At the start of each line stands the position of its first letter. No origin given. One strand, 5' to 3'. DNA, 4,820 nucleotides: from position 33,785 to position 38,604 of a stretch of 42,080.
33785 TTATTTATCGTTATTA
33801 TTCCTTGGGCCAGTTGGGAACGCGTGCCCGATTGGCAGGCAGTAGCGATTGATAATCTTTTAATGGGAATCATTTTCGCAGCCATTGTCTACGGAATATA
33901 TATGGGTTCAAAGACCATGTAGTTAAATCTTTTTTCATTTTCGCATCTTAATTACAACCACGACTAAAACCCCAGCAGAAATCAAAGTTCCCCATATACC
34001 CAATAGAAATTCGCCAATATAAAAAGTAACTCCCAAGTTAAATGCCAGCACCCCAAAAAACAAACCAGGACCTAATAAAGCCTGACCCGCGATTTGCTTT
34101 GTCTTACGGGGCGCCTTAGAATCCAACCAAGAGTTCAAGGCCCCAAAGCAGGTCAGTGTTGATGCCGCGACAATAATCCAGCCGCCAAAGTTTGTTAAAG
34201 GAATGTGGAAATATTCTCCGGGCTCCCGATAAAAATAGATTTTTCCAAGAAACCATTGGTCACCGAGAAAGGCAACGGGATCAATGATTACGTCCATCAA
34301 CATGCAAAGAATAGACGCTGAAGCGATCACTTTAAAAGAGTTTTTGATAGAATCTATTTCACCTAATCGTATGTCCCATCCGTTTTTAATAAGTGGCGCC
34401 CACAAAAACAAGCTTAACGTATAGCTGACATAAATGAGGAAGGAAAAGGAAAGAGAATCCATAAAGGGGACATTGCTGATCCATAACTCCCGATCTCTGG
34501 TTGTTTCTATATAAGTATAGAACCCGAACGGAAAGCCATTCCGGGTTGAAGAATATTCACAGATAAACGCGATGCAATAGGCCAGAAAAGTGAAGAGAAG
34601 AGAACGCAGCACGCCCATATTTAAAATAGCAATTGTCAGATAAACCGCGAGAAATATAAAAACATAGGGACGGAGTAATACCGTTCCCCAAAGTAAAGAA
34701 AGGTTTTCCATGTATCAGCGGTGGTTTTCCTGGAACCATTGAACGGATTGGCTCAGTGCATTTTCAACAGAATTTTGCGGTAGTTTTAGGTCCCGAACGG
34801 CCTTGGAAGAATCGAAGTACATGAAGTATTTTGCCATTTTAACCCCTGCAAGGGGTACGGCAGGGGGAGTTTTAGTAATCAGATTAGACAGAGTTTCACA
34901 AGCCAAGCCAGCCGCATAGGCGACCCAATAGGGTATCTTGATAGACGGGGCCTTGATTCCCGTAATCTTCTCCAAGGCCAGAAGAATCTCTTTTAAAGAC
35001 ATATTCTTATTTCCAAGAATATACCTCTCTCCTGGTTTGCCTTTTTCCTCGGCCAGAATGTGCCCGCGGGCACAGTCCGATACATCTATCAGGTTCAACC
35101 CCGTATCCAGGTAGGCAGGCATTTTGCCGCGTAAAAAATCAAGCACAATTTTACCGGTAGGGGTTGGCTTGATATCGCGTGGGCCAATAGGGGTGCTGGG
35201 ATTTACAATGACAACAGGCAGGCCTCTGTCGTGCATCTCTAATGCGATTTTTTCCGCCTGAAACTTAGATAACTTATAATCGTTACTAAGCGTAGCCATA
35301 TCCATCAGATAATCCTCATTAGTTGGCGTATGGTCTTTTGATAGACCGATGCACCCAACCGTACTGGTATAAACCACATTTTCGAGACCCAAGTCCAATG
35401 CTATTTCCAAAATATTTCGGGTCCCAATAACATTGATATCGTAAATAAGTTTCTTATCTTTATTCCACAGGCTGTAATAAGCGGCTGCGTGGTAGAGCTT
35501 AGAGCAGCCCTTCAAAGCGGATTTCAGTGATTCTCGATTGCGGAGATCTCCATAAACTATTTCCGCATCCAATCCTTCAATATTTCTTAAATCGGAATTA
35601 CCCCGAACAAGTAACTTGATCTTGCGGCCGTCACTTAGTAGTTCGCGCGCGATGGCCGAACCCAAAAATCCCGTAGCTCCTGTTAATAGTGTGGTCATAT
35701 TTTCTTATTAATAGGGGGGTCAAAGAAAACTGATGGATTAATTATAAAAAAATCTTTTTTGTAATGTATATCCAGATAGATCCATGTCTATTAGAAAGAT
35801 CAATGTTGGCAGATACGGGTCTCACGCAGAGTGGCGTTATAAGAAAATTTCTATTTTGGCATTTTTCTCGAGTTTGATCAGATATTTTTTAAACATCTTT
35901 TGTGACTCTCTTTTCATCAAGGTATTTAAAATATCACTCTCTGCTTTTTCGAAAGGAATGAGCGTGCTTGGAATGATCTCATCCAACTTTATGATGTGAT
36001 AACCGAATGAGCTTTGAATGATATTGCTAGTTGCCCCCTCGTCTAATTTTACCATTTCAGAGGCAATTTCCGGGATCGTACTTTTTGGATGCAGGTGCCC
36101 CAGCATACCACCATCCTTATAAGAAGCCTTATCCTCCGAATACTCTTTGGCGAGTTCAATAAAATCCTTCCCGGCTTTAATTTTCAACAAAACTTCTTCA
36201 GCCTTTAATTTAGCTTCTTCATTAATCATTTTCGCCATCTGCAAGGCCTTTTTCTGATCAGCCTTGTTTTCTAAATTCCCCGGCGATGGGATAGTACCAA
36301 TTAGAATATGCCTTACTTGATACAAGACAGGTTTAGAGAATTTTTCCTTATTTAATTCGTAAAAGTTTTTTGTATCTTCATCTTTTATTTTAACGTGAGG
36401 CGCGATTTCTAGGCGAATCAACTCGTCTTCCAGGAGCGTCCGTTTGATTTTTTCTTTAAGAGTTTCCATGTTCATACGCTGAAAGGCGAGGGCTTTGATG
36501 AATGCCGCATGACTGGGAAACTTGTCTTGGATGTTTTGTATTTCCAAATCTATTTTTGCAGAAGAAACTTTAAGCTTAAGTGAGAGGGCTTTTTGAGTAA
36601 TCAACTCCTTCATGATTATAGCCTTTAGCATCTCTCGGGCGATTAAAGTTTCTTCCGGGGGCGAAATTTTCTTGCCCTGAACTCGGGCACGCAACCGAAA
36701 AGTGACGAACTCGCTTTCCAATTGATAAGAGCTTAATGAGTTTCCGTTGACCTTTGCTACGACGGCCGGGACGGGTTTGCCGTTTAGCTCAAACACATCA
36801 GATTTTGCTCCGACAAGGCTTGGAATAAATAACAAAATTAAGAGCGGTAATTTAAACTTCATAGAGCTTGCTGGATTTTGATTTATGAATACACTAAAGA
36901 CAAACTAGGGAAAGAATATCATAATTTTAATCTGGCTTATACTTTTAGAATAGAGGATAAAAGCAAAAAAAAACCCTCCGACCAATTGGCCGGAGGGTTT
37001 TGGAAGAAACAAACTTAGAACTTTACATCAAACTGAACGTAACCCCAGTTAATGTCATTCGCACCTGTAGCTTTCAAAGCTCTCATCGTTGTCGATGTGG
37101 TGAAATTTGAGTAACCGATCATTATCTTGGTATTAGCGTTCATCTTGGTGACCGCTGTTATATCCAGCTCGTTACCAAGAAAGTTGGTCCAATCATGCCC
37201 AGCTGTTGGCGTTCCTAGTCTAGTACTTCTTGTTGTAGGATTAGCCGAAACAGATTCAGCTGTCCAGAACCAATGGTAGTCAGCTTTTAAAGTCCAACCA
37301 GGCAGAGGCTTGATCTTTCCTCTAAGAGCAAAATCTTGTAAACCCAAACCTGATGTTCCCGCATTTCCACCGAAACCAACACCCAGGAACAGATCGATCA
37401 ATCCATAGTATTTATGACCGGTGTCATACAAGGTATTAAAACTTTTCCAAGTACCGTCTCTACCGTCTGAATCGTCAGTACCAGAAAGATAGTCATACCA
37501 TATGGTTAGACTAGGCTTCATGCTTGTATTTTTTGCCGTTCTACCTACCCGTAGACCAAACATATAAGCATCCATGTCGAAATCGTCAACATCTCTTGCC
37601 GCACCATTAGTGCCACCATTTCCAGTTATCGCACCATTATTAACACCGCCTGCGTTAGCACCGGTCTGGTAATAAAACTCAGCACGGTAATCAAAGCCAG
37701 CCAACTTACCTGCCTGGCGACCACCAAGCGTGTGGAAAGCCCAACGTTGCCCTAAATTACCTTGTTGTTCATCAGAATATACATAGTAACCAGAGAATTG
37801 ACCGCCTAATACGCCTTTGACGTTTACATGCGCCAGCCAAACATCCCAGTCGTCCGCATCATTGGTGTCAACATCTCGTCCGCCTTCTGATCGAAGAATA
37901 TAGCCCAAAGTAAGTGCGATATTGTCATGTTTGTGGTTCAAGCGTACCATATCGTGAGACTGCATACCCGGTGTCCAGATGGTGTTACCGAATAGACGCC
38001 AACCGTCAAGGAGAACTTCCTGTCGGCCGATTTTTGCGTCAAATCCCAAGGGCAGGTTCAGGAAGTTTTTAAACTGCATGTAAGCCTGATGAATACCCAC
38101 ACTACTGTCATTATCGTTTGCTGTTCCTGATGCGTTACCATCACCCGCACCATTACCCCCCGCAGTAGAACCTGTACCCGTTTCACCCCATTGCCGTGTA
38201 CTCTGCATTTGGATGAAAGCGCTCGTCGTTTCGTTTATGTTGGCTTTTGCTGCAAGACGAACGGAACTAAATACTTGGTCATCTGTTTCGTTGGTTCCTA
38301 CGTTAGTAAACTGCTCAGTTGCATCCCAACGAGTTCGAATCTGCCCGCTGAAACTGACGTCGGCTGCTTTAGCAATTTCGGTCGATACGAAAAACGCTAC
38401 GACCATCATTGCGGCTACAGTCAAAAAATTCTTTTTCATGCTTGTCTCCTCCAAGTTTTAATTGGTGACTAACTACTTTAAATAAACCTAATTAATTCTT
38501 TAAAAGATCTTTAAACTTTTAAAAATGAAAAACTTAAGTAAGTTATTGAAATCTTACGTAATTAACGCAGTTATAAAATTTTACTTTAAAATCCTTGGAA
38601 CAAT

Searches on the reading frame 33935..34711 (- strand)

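Call 3: search_protein_families(library=pfam, proteins=[window:33935-34711:-], max_evalue=0.01)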
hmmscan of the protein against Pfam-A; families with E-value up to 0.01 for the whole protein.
window:33935-34711:- (258 aa): 1 family
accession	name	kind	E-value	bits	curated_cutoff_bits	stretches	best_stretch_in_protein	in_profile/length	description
PF04240.17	Caroten_synth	-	4.3e-21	76.3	25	1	17-225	5-192/209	Carotenoid biosynthesis protein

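Call 4: search_protein_families(library=ncbifam, proteins=[window:33935-34711:-], max_evalue=0.01)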
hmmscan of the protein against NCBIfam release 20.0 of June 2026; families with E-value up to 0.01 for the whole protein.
window:33935-34711:- (258 aa): 3 families
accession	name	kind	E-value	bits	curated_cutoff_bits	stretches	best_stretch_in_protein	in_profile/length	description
TIGR03460.1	crt_membr_arch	equivalog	6.3e-09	36.1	154.7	1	9-220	32-216/248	bisanhydrobacterioruberin hydratase CruF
NF045693.1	GCarotHydoxCruF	equivalog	2.5e-08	33.6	400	1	26-209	68-236/310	gamma-carotene 1'-hydroxylase CruF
NF041333.1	CruF_Halo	equivalog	1.5e-07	31.1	300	1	26-188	63-203/268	bisanhydrobacterioruberin hydratase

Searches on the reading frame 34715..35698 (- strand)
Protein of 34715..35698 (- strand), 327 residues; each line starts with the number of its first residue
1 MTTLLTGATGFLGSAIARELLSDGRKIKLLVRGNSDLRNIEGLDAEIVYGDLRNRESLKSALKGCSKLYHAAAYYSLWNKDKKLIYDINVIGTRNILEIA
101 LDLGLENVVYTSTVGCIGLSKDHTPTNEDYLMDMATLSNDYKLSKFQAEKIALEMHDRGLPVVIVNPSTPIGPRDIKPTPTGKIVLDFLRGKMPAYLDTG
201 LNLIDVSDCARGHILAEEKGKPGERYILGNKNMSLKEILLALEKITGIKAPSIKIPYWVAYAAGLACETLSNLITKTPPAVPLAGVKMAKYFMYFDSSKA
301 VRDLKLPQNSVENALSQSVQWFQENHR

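Call 18: search_protein_families(library=pfam, proteins=[window:34715-35698:-], max_evalue=0.00001)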
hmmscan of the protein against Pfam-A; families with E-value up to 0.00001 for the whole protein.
window:34715-35698:- (327 aa): 8 families
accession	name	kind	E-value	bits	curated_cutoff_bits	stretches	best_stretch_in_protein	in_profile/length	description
PF01370.27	Epimerase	-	3.6e-33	115.4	20.9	1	4-229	2-240/240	NAD dependent epimerase/dehydratase family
PF07993.18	NAD_binding_4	-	4.7e-22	78.8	20.1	2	59-172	83-209/258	Male sterility protein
PF01073.25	3Beta_HSD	-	4.7e-21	75.5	22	1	5-157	2-162/280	3-beta hydroxysteroid dehydrogenase/isomerase family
PF16363.11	GDP_Man_Dehyd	-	3.2e-16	60.2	27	1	4-237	1-257/332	GDP-mannose 4,6 dehydratase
PF13460.12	NAD_binding_10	-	3.8e-14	53.4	27.2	1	7-168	1-144/184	NAD(P)H-binding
PF02719.21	Polysacc_synt_2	-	3.4e-10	40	20.2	1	4-113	2-128/293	Polysaccharide biosynthesis protein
PF05368.20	NmrA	-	4.6e-09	36.7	27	1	4-119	6-113/298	NmrA-like family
PF04321.23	RmlD_sub_bind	-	2.7e-06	27.1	27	1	1-113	1-101/287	RmlD substrate binding domain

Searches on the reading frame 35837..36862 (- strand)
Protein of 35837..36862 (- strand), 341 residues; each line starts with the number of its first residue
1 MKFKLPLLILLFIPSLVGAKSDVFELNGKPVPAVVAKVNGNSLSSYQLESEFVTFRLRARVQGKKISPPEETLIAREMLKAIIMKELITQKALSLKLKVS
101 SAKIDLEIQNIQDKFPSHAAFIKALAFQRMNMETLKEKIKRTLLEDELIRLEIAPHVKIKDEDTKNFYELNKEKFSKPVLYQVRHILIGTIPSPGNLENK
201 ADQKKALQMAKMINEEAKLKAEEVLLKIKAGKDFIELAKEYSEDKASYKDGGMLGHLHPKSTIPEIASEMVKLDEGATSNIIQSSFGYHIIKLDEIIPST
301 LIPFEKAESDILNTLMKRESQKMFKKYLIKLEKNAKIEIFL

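Call 18: search_protein_families(library=pfam, proteins=[window:35837-36862:-], max_evalue=0.00001)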
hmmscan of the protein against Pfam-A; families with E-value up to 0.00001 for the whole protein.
window:35837-36862:- (341 aa): 6 families
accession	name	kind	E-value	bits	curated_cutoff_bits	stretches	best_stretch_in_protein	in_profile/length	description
PF13616.12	Rotamase_3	-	6.5e-21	75.5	22.5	1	178-294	13-113/116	PPIC-type PPIASE domain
PF00639.27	Rotamase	-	6e-19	69.2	21.7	1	209-294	10-96/97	PPIC-type PPIASE domain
PF13145.12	Rotamase_2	-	2.2e-16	61.2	27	1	160-308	2-120/121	PPIC-type PPIASE domain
PF13624.11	SurA_N_3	-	3e-13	50.4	27.2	1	3-148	16-161/162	SurA-like N-terminal domain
PF13623.11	SurA_N_2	-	8.5e-10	39.1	28.5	1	7-113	18-124/145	SurA-like N-terminal domain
PF09312.16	SurA_N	-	2e-06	28.4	30.8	1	34-144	4-113/118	SurA N-terminal domain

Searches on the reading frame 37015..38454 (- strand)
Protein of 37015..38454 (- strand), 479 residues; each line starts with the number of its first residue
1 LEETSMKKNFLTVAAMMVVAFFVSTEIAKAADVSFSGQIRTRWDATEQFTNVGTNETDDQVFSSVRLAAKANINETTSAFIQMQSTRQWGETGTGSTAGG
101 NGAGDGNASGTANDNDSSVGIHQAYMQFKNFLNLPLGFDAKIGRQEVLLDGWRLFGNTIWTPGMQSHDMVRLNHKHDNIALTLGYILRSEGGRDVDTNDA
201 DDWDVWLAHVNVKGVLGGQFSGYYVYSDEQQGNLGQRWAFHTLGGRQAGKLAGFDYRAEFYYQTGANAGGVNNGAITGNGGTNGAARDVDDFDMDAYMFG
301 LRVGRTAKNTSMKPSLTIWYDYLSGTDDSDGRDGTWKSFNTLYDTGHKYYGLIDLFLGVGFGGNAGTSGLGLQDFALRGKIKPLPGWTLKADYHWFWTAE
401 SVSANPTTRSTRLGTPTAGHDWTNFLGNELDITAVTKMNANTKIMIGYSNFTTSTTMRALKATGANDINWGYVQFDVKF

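Call 18: search_protein_families(library=pfam, proteins=[window:37015-38454:-], max_evalue=0.00001)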
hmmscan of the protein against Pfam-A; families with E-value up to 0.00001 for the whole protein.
window:37015-38454:- (479 aa): 1 family
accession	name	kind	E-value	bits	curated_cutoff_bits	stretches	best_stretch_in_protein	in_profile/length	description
PF13372.12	Alginate_exp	-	4.7e-29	101.8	25.2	1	33-460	3-384/395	Alginate export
